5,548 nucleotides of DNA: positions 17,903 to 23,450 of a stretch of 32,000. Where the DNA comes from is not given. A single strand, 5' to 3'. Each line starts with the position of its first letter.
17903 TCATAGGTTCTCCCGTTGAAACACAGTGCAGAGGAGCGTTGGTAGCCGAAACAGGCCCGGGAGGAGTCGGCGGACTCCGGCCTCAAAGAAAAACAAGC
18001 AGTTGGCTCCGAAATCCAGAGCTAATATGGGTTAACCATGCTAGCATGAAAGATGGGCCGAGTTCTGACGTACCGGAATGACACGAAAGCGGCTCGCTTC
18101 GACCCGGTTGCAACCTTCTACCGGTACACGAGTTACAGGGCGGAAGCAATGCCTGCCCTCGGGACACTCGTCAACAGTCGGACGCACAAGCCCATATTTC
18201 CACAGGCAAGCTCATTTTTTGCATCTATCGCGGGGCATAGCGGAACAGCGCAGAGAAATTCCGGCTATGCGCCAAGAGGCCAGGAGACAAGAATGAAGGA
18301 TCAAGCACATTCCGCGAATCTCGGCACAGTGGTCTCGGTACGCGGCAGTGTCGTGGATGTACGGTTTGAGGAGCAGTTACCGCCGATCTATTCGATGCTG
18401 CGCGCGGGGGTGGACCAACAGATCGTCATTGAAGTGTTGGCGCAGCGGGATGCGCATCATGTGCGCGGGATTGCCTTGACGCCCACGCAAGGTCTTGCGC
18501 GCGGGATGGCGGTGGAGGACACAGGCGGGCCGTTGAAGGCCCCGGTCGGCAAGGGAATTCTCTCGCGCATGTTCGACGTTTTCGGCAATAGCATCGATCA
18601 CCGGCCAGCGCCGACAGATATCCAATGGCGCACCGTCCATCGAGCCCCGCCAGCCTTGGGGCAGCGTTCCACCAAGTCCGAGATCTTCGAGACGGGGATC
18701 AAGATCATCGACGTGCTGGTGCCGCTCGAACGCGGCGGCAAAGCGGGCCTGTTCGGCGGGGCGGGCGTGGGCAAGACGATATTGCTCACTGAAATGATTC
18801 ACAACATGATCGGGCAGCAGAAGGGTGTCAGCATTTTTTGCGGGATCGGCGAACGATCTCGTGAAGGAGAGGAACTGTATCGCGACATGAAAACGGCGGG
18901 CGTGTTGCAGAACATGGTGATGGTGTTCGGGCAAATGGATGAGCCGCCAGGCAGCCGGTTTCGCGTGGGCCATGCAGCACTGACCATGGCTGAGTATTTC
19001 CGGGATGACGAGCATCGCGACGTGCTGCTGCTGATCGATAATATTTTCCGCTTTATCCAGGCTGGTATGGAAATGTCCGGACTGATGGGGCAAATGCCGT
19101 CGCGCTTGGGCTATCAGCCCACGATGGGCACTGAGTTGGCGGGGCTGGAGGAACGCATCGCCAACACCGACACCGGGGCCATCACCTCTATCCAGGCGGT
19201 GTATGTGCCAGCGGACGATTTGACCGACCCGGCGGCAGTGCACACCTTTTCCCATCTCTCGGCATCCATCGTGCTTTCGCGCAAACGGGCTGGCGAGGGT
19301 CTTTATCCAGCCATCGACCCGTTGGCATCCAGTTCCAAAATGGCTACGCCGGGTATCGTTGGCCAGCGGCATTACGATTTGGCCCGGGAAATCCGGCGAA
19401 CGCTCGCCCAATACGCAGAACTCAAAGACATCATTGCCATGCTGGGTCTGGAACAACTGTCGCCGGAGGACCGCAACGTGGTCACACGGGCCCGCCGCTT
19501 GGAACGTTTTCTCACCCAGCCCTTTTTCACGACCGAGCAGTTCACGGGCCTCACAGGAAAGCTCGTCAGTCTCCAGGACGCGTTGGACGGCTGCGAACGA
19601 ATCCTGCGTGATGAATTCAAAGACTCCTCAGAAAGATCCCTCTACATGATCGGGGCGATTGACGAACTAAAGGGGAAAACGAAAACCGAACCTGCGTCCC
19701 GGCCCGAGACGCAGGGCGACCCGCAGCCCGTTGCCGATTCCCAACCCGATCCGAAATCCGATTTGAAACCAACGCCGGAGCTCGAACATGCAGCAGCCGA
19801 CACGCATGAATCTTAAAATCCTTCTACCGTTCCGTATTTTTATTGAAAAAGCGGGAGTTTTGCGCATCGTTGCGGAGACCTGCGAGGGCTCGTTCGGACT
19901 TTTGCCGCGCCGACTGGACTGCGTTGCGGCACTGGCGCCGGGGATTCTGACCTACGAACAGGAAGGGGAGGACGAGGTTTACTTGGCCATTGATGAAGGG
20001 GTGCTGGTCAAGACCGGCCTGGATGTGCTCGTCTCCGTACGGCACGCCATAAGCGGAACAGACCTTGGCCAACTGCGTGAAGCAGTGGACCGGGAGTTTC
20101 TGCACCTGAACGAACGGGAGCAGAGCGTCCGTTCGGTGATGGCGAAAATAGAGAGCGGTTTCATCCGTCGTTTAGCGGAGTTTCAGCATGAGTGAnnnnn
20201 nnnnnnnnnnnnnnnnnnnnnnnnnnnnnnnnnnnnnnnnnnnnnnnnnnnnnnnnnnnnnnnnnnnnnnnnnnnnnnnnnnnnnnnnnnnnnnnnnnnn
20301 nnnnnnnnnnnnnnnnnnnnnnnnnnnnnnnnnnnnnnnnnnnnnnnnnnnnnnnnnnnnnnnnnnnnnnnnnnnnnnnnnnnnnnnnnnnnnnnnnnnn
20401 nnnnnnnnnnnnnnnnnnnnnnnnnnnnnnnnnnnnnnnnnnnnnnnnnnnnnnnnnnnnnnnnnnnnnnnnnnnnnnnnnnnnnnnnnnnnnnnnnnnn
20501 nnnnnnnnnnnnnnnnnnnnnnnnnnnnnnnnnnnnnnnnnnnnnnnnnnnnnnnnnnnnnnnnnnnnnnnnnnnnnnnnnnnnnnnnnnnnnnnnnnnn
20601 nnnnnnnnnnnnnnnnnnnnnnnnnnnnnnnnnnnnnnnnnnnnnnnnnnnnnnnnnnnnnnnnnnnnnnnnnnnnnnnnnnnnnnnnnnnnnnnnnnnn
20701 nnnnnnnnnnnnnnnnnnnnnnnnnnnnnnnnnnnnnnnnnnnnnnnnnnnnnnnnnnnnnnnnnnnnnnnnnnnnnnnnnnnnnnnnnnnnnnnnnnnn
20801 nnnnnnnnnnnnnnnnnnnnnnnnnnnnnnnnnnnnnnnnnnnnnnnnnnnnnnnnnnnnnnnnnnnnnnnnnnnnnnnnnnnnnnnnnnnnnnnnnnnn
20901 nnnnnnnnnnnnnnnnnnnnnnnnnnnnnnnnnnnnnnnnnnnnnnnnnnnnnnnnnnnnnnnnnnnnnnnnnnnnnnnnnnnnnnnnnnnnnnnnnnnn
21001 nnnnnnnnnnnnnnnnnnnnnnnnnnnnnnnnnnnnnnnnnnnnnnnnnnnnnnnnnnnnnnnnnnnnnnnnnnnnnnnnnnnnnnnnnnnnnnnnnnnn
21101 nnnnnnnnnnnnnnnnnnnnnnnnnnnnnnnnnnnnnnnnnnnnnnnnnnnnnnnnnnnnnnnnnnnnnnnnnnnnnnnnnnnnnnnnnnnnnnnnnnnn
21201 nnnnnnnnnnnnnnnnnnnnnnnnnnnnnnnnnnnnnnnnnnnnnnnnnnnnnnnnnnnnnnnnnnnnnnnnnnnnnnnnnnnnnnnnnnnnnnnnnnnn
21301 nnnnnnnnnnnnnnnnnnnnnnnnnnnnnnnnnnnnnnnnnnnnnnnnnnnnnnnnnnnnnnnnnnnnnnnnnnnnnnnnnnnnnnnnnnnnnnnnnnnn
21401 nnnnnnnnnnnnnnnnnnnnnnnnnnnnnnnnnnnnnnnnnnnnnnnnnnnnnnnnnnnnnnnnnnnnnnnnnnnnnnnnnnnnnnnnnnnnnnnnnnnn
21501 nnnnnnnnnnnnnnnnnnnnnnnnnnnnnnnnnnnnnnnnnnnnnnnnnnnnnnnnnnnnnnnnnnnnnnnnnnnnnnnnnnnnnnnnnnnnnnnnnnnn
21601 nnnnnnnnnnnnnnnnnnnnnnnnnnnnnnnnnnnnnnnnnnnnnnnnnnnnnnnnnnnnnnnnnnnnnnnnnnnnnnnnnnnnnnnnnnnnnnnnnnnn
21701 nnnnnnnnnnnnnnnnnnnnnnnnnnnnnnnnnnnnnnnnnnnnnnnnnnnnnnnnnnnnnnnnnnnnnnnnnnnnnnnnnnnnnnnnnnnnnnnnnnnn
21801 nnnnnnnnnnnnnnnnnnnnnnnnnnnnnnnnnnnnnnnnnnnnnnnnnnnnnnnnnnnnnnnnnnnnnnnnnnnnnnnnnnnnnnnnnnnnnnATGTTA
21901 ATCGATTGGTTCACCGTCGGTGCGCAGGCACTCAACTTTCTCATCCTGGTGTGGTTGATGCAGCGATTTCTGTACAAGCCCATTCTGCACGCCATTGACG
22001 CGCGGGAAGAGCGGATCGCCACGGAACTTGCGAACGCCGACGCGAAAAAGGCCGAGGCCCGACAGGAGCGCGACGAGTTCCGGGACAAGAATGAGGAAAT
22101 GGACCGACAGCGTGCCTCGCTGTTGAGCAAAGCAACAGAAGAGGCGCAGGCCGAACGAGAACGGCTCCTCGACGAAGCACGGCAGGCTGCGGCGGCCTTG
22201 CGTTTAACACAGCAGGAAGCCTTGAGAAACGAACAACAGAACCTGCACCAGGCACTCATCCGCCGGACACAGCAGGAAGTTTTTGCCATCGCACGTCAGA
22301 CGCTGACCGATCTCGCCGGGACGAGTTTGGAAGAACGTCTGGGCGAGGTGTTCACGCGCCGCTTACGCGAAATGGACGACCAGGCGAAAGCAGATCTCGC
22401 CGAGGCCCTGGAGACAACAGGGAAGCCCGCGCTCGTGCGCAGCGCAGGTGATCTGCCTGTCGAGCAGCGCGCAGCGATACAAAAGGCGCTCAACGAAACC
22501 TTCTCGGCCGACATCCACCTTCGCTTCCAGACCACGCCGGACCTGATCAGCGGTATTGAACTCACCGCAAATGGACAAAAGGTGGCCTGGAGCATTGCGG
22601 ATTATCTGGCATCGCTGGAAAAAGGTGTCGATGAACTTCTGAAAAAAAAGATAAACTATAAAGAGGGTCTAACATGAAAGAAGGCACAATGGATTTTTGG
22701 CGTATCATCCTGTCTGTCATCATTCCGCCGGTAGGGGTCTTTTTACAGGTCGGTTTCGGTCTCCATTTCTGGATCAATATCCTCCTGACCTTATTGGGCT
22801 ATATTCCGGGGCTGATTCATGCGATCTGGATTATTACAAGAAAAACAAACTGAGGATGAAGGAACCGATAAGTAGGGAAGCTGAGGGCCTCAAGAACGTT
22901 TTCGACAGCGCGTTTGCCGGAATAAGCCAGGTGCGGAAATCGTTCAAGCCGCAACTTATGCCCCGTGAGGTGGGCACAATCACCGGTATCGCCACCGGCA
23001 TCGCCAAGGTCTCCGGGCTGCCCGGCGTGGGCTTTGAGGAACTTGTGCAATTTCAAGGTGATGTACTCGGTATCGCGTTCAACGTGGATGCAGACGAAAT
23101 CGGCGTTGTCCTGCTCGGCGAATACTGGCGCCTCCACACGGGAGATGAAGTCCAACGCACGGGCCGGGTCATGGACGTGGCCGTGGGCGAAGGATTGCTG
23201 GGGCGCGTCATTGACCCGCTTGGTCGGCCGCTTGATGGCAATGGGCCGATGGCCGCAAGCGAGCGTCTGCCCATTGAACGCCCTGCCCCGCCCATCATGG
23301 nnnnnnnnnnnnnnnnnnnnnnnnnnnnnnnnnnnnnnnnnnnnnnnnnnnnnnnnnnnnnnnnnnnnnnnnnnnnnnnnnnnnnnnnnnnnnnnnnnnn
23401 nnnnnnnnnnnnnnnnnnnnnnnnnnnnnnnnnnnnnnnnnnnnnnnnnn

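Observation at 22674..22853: Hidden Pmp3/YqaE gene translationally coupled between atpF and atpA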

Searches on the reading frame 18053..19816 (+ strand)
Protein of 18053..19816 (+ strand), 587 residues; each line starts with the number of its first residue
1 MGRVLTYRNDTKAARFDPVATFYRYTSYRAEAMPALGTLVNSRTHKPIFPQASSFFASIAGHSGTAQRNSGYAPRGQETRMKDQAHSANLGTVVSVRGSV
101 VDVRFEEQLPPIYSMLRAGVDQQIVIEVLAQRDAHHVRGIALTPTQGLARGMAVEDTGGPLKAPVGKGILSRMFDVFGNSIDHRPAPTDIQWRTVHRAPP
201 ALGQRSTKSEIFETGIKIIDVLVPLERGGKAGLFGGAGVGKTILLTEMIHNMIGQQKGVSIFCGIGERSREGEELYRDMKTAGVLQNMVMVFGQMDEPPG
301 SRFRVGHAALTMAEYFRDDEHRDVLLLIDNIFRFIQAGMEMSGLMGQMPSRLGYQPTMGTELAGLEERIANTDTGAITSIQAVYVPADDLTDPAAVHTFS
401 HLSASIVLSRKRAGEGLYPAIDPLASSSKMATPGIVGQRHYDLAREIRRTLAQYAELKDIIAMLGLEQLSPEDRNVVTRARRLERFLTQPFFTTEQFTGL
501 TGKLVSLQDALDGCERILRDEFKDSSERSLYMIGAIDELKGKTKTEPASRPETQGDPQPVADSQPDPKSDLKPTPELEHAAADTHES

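Call 4: search_protein_families(library=pfam, proteins=[window:18053-19816:+], max_evalue=0.01)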
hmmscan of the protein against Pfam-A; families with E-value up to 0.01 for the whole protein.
window:18053-19816:+ (587 aa): 3 families
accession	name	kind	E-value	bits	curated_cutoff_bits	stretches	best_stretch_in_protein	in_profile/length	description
PF00006.31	ATP-synt_ab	-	5.8e-72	242.2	29.5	1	215-428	1-213/213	ATP synthase alpha/beta family, nucleotide-binding domain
PF22919.1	ATP-synt_VA_C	-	7.4e-13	48.8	24.7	1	433-513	5-87/101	C-terminal domain of V and A type ATP synthase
PF02874.29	ATP-synt_ab_N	-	8.1e-10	39.5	20.9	1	93-158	1-69/69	ATP synthase alpha/beta family, beta-barrel domain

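Call 84: search_protein_families(library=ncbifam, proteins=[window:18293-19816:+], max_evalue=0.00001)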
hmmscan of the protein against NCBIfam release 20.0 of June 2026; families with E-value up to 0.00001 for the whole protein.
window:18293-19816:+ (507 aa): 35 families (the best 25 are shown)
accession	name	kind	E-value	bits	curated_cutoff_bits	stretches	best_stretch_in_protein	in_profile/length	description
TIGR03305.1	alt_F1F0_F1_bet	exception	4.9e-266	882.5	752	1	11-458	1-448/449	alternate F1F0 ATPase, F1 subunit beta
TIGR01039.1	atpD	equivalog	6.2e-182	605.5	462.85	1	10-464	2-460/462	F0F1 ATP synthase subunit beta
NF045858.1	glide_MMOB1670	exception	2.5e-133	446.2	850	1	11-466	230-693/705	MMOB1670 family gliding motility ATPase complex subunit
NF045934.1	MSC_0618_beta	exception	1.2e-122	410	570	1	12-459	2-450/451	MSC_0618 family F1-like ATPase beta subunit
TIGR02546.1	III_secr_ATP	equivalog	3.1e-68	230.4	604.75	1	10-424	6-418/423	type III secretion system ATPase SctN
TIGR01026.1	fliI_yscN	subfamily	7e-68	229.4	379.5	1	6-421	20-432/440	FliI/YscN family ATPase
TIGR03496.1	FliI_clade1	equivalog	3e-64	217.4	619.1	1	40-418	30-405/414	flagellar protein export ATPase FliI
TIGR03498.1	FliI_clade3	equivalog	4.9e-60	203.3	587.45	1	11-411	1-401/418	flagellar protein export ATPase FliI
TIGR03497.1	FliI_clade2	equivalog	4.1e-59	200.6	629.8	1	36-411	26-396/413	flagellar protein export ATPase FliI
NF005391.0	PRK06936.1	equivalog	1.8e-58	198.4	657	1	43-417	58-427/439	type III secretion system ATPase SctN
NF005295.0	PRK06820.1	equivalog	9.1e-58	196.3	690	1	43-413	60-424/440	EscN/YscN/HrcN family type III secretion system ATPase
NF006012.0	PRK08149.1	equivalog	4.6e-54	184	594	1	61-418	63-420/431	type III secretion system ATPase SctN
NF006575.0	PRK09099.1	subfamily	3.6e-52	177.6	706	1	64-411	81-424/443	type III secretion system ATPase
NF005765.0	PRK07594.1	equivalog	1.6e-49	168.8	715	1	61-382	69-384/433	EscN/YscN/HrcN family type III secretion system ATPase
NF006290.1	PRK08472.1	equivalog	3.3e-49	167.9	644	1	79-419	88-424/433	flagellar protein export ATPase FliI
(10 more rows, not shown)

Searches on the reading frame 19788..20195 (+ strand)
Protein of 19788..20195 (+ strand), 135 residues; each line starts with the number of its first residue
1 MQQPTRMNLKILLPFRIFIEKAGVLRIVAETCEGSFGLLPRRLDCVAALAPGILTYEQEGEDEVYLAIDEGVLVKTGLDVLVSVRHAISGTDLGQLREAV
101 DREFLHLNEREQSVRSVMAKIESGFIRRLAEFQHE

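Call 4: search_protein_families(library=pfam, proteins=[window:19788-20195:+], max_evalue=0.01)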
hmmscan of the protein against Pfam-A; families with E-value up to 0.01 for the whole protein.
window:19788-20195:+ (135 aa): 1 family
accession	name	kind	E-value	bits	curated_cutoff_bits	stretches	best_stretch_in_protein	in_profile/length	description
PF02823.21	ATP-synt_DE_N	-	7.7e-16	58.3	27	1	7-87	1-80/80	ATP synthase, Delta/Epsilon chain, beta-sandwich domain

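Call 84: search_protein_families(library=ncbifam, proteins=[window:19788-20195:+], max_evalue=0.00001)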
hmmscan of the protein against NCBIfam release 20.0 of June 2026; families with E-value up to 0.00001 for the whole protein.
window:19788-20195:+ (135 aa): 6 families
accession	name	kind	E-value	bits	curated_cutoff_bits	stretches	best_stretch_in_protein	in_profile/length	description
NF004871.0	PRK06228.1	equivalog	2.5e-61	205.3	135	1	5-135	3-133/133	F0F1 ATP synthase subunit epsilon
TIGR03166.1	alt_F1F0_F1_eps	hypoth_equivalog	9e-49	164.5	100.1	1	8-129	1-122/122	alternate F1F0 ATPase, F1 subunit epsilon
NF009981.0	PRK13447.1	equivalog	5.3e-22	78.1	160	1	5-132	3-131/151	F0F1 ATP synthase subunit epsilon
NF009985.0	PRK13451.1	equivalog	2.1e-07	31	112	1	7-85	1-77/101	F0F1 ATP synthase subunit epsilon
TIGR01216.1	ATP_synt_epsi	equivalog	5.9e-07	29.6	67.25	1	8-113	3-109/130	ATP synthase F1 subunit epsilon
NF009980.0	PRK13446.1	equivalog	6.4e-07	29.3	129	1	7-119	5-117/136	F0F1 ATP synthase subunit epsilon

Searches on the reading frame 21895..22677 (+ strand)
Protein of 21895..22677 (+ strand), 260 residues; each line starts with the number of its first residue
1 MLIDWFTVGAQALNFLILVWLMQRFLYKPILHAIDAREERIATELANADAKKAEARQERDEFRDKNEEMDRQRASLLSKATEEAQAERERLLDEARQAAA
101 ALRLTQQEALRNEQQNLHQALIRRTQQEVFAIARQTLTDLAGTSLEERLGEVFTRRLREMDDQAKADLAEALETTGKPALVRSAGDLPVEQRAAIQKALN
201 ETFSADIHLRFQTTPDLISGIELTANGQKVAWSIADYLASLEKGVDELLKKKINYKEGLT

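Call 4: search_protein_families(library=pfam, proteins=[window:21895-22677:+], max_evalue=0.01)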
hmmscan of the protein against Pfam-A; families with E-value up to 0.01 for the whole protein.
window:21895-22677:+ (260 aa): 1 family
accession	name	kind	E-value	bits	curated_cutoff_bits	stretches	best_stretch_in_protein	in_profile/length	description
PF00430.23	ATP-synt_B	-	8.2e-13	49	28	1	10-137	4-131/132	ATP synthase B/B' CF(0)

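Call 36: find_related_loci(query=window:21895-22674:+, collection=metagenome_contigs, flank=6000)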
Query window:21895-22674:+ (260 aa) in metagenome_contigs; peptide patterns used: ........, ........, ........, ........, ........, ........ (x = any residue, [..] = any of these).
600 stretches matched a pattern (row limit reached: there are more); 547 encode a relative of the query (tblastn E <= 1e-3); the best 80 are kept; 80 distinct loci.
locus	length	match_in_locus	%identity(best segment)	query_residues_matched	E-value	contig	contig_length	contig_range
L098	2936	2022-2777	78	1-252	5e-135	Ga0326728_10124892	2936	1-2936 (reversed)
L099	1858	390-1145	76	1-252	9e-138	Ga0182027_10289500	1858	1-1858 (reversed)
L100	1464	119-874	79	1-252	9e-139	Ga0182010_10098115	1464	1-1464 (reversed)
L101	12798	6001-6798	73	1-260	8e-128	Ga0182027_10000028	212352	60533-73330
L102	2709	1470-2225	78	1-252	8e-133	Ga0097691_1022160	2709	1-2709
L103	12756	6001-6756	77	1-252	5e-127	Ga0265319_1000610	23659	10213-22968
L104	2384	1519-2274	78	1-252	6e-134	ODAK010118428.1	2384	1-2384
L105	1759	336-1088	77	1-251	3e-136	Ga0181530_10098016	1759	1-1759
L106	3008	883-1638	78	1-252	2e-131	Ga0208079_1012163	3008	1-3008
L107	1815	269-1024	77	1-252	4e-135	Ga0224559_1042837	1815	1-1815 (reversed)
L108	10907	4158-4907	77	1-250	2e-125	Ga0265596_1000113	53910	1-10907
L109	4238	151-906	77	1-252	2e-127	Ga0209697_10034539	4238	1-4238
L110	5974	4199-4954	81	1-252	2e-125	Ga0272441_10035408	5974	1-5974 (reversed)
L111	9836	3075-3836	76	1-254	3e-125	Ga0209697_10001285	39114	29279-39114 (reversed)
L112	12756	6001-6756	81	1-252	6e-125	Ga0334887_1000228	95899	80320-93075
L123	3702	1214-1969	76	1-252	1e-124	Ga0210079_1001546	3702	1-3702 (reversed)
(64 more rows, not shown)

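Call 84: search_protein_families(library=ncbifam, proteins=[window:21895-22677:+], max_evalue=0.00001)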
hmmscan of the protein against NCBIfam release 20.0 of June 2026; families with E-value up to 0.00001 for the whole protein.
window:21895-22677:+ (260 aa): 12 families
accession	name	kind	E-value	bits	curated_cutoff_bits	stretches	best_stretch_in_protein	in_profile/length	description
TIGR03321.1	alt_F1F0_F0_B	exception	3.9e-100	334.7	224.7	1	1-246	1-246/246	alternate F1F0 ATPase, F0 subunit B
NF011044.0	PRK14474.1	equivalog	5.1e-67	226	339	1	1-248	1-249/258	F0F1 ATP synthase subunit B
TIGR01144.1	ATP_synt_b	equivalog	7.9e-13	48.5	65.5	1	11-121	1-111/147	F0F1 ATP synthase subunit B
NF009992.0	PRK13461.1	equivalog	1.3e-12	47.6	127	1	1-121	1-121/159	F0F1 ATP synthase subunit B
NF011043.0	PRK14473.1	equivalog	4.3e-11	43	168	1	3-140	6-139/164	F0F1 ATP synthase subunit B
NF009987.0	PRK13453.1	equivalog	9.2e-11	41.8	172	1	3-116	16-129/173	F0F1 ATP synthase subunit B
NF006293.0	PRK08476.1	equivalog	1.2e-10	41.8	118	1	14-122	16-124/141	F0F1 ATP synthase subunit B'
NF004411.0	PRK05759.1-2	equivalog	1.8e-10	41.1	131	1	6-121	5-120/156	F0F1 ATP synthase subunit B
NF004413.0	PRK05759.1-4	equivalog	2.8e-09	37.2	197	1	8-113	7-123/156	F0F1 ATP synthase subunit B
NF006292.0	PRK08475.1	equivalog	1.3e-08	34.6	166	1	11-133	31-153/171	F0F1 ATP synthase subunit B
NF005607.0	PRK07353.1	equivalog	2.2e-08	34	131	1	8-140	23-151/155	F0F1 ATP synthase subunit B'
NF011041.0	PRK14471.1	equivalog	2.8e-08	33.9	200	1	11-120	14-109/164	F0F1 ATP synthase subunit B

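Call 86: search_protein_families(library=pfam, proteins=[L123:2351-3700:+], max_evalue=0.001)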
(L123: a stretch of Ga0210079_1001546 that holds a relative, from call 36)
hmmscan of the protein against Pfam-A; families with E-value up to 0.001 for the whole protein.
L123:2351-3700:+ (450 aa): 3 families
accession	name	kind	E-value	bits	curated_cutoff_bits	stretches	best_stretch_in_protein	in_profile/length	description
PF00122.25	E1-E2_ATPase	-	3.8e-39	134.5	28.1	1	100-275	2-161/181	E1-E2 ATPase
PF00730.31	HhH-GPD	-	1.3e-22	80.6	26.2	1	309-427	1-91/108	HhH-GPD superfamily base excision DNA repair protein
PF00690.31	Cation_ATPase_N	-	2.1e-10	40.5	20.4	1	11-59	20-68/69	Cation transporter/ATPase, N-terminus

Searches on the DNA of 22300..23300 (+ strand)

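Call 81: search_dna_similar(query=window:22300-23300:+, collection=plasmids, mode=distant, max_rows=15)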
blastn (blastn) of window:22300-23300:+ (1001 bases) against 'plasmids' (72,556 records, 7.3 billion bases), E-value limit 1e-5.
Records with a match: 18; places in all: 18; records where one place covers at least 80% of the query: 0.
Best place of each record, by identity: 60-80% 18.
By first word of the organism name: Azospirillum 7; Dinoroseobacter 3; Polymorphobacter 2; Croceicoccus 1; Legionella 1; Hymenobacter 1; Rhizobium 1; Catenovulum 1; Picosynechococcus 1.
By predicted mobility (MOB-suite, as given by PLSDB): non-mobilizable 14; mobilizable 4.
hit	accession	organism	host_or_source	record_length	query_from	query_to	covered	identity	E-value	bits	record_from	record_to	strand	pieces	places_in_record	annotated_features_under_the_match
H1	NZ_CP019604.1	Croceicoccus marinus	-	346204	104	1001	61%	72.6%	2e-46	332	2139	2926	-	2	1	F0F1 ATP synthase subunit delta | hypothetical protein (x2)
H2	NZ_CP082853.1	Legionella anisa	-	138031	244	1001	46%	69.5%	7e-28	197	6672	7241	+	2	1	alternate F1F0 ATPase, F1 subunit alpha | hypothetical protein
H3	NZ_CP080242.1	Polymorphobacter sp. PAMC 29334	Megaspora,lichen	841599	660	1001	34%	68.1%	1e-25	126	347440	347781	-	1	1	alternate F1F0 ATPase, F1 subunit alpha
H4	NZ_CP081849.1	Polymorphobacter megasporae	Megaspora,lichen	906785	660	1001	34%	68.1%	1e-25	126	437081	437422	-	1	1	alternate F1F0 ATPase, F1 subunit alpha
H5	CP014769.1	Hymenobacter psoromatis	Lichen,single cell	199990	714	1001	29%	71.5%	2e-29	139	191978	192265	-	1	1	F0F1 ATP synthase subunit alpha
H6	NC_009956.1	Dinoroseobacter shibae DFL 12 = DSM 16493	-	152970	390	523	13%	70.9%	8e-8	67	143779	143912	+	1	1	YqaE/Pmp3 family membrane protein | DUF4112 domain-containing protein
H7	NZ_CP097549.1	Dinoroseobacter shibae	Alexandrium ostenfeldii,pure culture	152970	390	523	13%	70.9%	8e-8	67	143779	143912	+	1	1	YqaE/Pmp3 family membrane protein | DUF4112 domain-containing protein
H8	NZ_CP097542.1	Dinoroseobacter shibae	Prorocentrum lima,pure culture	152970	390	523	13%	70.9%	8e-8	67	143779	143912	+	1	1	YqaE/Pmp3 family membrane protein | DUF4112 domain-containing protein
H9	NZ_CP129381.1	Rhizobium sp. SSA_523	single cell,Sea water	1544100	407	530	12%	75.6%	3e-14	89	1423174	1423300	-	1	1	none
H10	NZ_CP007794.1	Azospirillum argentinense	Triticum aestivum L.,Root,wheat ...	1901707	402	524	12%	72.4%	7e-9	70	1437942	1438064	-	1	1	record has no annotation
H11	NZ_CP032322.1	Azospirillum argentinense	soil sample,Agricultural field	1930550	402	524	12%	71.5%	3e-7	65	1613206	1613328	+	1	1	record has no annotation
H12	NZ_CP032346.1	Azospirillum brasilense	soil sample,Agricultural field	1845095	402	524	12%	71.5%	3e-7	65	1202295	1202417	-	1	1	record has no annotation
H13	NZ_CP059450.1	Azospirillum brasilense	Prokaryotes,soil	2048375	402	524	12%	71.5%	3e-7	65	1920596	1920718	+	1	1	none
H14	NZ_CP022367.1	Azospirillum sp. TSH58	single cell,paddy soils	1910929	402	524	12%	70.7%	4e-6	61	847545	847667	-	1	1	record has no annotation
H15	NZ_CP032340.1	Azospirillum brasilense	soil sample,Agricultural field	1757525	402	524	12%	70.7%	4e-6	61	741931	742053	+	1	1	none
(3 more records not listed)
